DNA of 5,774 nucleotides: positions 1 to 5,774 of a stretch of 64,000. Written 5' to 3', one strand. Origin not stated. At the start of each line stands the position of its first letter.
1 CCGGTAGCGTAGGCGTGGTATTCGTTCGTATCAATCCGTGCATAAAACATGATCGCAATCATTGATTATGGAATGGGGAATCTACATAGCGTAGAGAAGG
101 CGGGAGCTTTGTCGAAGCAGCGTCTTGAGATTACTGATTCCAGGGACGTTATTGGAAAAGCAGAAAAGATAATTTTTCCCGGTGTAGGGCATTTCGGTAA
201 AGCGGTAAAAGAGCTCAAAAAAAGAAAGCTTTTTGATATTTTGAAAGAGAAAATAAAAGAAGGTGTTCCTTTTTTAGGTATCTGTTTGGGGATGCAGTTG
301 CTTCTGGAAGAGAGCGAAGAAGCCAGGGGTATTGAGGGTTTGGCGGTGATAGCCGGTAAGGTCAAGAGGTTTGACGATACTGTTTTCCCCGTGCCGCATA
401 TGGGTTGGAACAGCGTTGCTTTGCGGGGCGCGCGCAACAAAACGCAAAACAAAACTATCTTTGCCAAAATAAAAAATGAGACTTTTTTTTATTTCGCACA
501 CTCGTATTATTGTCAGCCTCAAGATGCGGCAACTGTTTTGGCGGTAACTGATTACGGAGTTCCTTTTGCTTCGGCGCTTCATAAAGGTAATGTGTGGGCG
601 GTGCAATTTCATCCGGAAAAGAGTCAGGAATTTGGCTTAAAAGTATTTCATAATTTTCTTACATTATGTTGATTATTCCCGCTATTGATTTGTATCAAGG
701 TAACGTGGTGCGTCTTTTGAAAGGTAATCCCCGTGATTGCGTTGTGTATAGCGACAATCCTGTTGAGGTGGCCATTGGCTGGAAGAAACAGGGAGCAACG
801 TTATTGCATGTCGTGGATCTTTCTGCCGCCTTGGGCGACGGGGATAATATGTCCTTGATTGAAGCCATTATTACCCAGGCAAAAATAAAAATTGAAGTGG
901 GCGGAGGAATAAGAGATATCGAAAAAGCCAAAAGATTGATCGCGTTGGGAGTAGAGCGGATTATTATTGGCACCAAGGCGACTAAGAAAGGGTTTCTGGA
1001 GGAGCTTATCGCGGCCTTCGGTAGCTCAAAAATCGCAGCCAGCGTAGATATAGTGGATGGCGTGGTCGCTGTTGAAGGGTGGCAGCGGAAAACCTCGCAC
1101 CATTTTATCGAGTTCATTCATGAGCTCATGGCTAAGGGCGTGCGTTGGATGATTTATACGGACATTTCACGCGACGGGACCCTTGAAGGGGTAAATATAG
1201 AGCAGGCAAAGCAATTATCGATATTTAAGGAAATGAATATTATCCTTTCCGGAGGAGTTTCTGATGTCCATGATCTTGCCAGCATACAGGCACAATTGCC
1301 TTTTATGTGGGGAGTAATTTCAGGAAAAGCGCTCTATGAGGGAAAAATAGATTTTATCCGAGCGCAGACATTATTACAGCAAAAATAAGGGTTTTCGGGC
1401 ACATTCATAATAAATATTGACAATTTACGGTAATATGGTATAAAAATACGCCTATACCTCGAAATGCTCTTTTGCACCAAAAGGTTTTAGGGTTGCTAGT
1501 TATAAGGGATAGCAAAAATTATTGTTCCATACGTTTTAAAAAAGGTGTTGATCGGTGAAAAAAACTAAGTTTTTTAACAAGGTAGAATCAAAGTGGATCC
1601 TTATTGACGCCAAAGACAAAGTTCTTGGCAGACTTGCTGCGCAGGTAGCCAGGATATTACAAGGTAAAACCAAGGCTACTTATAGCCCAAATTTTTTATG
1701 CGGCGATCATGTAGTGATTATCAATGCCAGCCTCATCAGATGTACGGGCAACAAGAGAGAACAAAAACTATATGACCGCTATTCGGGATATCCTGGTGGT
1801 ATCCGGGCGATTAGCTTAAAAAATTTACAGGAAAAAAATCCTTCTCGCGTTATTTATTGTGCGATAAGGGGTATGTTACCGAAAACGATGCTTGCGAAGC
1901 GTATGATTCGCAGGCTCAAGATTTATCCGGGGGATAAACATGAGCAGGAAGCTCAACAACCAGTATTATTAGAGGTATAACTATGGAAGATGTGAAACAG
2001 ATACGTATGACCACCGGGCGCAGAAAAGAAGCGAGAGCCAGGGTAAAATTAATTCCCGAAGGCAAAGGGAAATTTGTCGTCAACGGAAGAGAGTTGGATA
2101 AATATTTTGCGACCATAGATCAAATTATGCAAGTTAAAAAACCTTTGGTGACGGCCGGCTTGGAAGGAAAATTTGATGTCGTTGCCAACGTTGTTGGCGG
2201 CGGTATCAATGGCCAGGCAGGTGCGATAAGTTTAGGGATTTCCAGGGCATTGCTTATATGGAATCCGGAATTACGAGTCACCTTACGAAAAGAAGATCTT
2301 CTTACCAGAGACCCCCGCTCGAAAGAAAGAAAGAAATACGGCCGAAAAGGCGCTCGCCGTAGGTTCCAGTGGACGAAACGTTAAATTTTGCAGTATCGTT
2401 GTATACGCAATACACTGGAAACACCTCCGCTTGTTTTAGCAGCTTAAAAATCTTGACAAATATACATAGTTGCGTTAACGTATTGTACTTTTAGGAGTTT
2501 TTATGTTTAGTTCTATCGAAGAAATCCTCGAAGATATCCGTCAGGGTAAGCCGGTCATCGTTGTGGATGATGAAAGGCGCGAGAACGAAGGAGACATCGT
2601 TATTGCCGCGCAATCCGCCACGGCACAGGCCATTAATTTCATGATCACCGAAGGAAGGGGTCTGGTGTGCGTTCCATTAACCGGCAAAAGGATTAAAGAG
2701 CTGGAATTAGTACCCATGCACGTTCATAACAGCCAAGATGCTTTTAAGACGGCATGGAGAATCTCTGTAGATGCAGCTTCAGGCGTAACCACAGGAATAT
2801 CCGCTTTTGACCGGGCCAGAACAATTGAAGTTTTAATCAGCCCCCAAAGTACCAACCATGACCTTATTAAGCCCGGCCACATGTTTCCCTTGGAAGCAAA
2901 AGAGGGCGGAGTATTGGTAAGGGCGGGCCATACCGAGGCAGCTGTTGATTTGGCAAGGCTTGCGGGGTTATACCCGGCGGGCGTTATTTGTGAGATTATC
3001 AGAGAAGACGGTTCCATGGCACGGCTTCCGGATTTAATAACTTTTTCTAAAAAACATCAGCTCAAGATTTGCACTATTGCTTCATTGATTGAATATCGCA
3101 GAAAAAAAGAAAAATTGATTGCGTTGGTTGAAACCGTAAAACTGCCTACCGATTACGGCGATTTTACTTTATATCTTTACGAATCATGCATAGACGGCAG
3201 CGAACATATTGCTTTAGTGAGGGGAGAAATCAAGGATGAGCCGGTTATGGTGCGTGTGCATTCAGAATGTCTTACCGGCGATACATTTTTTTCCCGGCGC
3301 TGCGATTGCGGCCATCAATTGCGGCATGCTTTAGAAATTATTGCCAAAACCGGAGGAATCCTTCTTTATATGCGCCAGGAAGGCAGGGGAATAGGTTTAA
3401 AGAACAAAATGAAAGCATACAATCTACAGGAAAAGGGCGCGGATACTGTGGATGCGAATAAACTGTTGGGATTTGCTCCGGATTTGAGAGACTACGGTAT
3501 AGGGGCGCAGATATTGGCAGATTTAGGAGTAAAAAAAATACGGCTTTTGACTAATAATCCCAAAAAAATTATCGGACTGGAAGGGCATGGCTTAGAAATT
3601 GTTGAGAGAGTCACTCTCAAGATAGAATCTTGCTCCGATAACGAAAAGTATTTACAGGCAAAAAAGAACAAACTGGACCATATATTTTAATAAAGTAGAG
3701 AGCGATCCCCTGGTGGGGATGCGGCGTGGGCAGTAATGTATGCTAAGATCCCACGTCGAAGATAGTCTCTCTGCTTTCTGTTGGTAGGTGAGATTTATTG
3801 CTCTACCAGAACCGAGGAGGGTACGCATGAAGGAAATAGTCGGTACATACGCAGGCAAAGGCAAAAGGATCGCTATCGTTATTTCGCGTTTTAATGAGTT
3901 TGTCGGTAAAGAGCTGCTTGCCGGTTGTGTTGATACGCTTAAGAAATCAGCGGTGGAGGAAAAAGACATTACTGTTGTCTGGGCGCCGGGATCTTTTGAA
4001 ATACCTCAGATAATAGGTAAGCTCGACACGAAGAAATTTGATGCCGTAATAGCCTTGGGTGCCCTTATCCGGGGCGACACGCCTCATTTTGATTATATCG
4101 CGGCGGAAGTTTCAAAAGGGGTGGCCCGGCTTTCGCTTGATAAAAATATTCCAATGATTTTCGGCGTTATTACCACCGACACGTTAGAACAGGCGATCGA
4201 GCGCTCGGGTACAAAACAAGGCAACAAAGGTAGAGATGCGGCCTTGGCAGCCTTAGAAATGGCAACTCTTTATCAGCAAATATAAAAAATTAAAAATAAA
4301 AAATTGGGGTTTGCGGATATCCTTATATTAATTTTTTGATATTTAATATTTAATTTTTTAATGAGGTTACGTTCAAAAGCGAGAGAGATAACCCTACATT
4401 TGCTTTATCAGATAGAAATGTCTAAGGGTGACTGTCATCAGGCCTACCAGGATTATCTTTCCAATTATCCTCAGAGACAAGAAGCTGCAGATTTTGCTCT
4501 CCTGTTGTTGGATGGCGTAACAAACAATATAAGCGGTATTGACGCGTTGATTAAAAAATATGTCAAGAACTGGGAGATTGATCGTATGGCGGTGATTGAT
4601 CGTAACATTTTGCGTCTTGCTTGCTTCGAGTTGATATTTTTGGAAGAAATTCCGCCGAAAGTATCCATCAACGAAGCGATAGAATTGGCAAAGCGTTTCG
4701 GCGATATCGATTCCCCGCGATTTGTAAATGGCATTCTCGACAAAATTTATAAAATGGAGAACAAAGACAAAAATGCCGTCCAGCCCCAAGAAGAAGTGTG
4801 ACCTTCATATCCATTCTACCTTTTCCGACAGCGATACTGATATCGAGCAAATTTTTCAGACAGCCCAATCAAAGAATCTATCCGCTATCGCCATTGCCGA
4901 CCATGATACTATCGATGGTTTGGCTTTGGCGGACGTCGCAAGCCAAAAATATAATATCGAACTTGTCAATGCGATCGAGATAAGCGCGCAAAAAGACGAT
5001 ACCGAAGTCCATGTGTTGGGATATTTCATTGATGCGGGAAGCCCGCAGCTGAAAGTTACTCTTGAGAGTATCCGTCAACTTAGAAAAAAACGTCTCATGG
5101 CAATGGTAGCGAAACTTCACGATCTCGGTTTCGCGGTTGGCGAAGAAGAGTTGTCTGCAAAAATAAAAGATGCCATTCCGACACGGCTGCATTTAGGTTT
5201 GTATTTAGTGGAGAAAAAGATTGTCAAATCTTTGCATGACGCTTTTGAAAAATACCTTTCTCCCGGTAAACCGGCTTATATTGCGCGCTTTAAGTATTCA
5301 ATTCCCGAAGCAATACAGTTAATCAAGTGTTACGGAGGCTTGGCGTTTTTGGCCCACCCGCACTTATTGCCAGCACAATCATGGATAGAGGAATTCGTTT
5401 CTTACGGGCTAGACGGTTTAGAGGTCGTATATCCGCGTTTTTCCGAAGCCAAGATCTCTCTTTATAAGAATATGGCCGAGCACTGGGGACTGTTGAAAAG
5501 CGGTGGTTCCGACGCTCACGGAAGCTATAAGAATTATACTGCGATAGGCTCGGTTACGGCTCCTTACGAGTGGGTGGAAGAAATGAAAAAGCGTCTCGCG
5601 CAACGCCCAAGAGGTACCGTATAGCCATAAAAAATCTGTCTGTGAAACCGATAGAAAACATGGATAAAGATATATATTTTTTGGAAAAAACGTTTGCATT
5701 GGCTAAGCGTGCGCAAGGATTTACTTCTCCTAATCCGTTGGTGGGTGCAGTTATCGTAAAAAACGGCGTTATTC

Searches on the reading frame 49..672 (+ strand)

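Call 88: search_protein_families(library=pfam, proteins=[window:49-672:+], max_evalue=0.00001)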
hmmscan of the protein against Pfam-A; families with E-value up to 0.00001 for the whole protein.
window:49-672:+ (207 aa): 3 families
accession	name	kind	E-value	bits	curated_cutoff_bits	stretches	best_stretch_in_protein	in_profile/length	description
PF00117.34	GATase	-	6.6e-21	75.3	22.8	1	4-204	2-187/190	Glutamine amidotransferase class-I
PF07685.20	GATase_3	-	1.8e-07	31.4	27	1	11-97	15-100/196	CobB/CobQ-like glutamine amidotransferase domain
PF07722.19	Peptidase_C26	-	6.4e-06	26.5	20.5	0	63-85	96-118/219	Peptidase C26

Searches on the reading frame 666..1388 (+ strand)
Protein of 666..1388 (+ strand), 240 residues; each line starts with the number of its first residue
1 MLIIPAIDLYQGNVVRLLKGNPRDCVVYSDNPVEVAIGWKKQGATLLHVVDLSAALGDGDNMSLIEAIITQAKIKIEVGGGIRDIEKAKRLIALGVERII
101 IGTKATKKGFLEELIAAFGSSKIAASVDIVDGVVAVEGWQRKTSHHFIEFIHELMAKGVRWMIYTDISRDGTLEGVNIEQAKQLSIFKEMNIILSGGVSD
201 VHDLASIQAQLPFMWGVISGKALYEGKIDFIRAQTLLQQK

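Call 88: search_protein_families(library=pfam, proteins=[window:666-1388:+], max_evalue=0.00001)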
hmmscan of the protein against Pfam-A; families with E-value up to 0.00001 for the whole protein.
window:666-1388:+ (240 aa): 1 family
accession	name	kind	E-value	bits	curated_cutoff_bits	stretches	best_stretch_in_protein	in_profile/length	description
PF00977.27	His_biosynth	-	2.9e-66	223.6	23.6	1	3-229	2-228/228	Histidine biosynthesis protein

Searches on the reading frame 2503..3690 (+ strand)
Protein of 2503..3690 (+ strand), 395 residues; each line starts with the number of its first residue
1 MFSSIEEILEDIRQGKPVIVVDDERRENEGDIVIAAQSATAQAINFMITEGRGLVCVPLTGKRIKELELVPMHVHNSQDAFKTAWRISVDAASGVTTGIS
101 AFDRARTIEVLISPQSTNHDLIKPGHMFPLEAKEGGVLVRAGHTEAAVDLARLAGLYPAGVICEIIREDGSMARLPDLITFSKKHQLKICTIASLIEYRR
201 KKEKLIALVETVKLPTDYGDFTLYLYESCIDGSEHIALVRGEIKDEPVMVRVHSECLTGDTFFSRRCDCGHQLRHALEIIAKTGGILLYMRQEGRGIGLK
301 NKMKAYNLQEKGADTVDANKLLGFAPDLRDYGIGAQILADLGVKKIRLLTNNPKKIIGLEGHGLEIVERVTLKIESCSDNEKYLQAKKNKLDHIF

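Call 88: search_protein_families(library=pfam, proteins=[window:2503-3690:+], max_evalue=0.00001)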
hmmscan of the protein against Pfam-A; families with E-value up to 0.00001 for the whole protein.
window:2503-3690:+ (395 aa): 2 families
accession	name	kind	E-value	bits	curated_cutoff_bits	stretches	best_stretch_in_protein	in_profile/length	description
PF00926.24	DHBP_synthase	-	5.2e-83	277.7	26.4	1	6-198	1-191/191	3,4-dihydroxy-2-butanone 4-phosphate synthase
PF00925.25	GTP_cyclohydro2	-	2e-72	242.6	23.3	1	211-370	5-164/165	GTP cyclohydrolase II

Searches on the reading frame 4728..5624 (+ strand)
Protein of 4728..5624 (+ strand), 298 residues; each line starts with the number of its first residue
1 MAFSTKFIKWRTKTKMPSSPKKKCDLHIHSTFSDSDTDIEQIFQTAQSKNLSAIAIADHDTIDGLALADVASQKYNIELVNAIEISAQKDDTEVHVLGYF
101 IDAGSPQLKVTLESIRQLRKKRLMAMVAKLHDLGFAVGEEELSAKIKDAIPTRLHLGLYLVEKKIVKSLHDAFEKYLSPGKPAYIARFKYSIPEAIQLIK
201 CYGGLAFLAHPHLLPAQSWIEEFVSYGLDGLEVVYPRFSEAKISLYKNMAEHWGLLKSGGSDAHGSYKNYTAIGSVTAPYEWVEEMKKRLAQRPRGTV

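Call 88: search_protein_families(library=pfam, proteins=[window:4728-5624:+], max_evalue=0.00001)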
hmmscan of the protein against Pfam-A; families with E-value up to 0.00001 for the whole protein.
window:4728-5624:+ (298 aa): 1 family
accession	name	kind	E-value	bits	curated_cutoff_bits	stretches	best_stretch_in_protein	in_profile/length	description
PF02811.25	PHP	-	3.8e-10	40.8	26.4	1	25-111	1-71/164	PHP domain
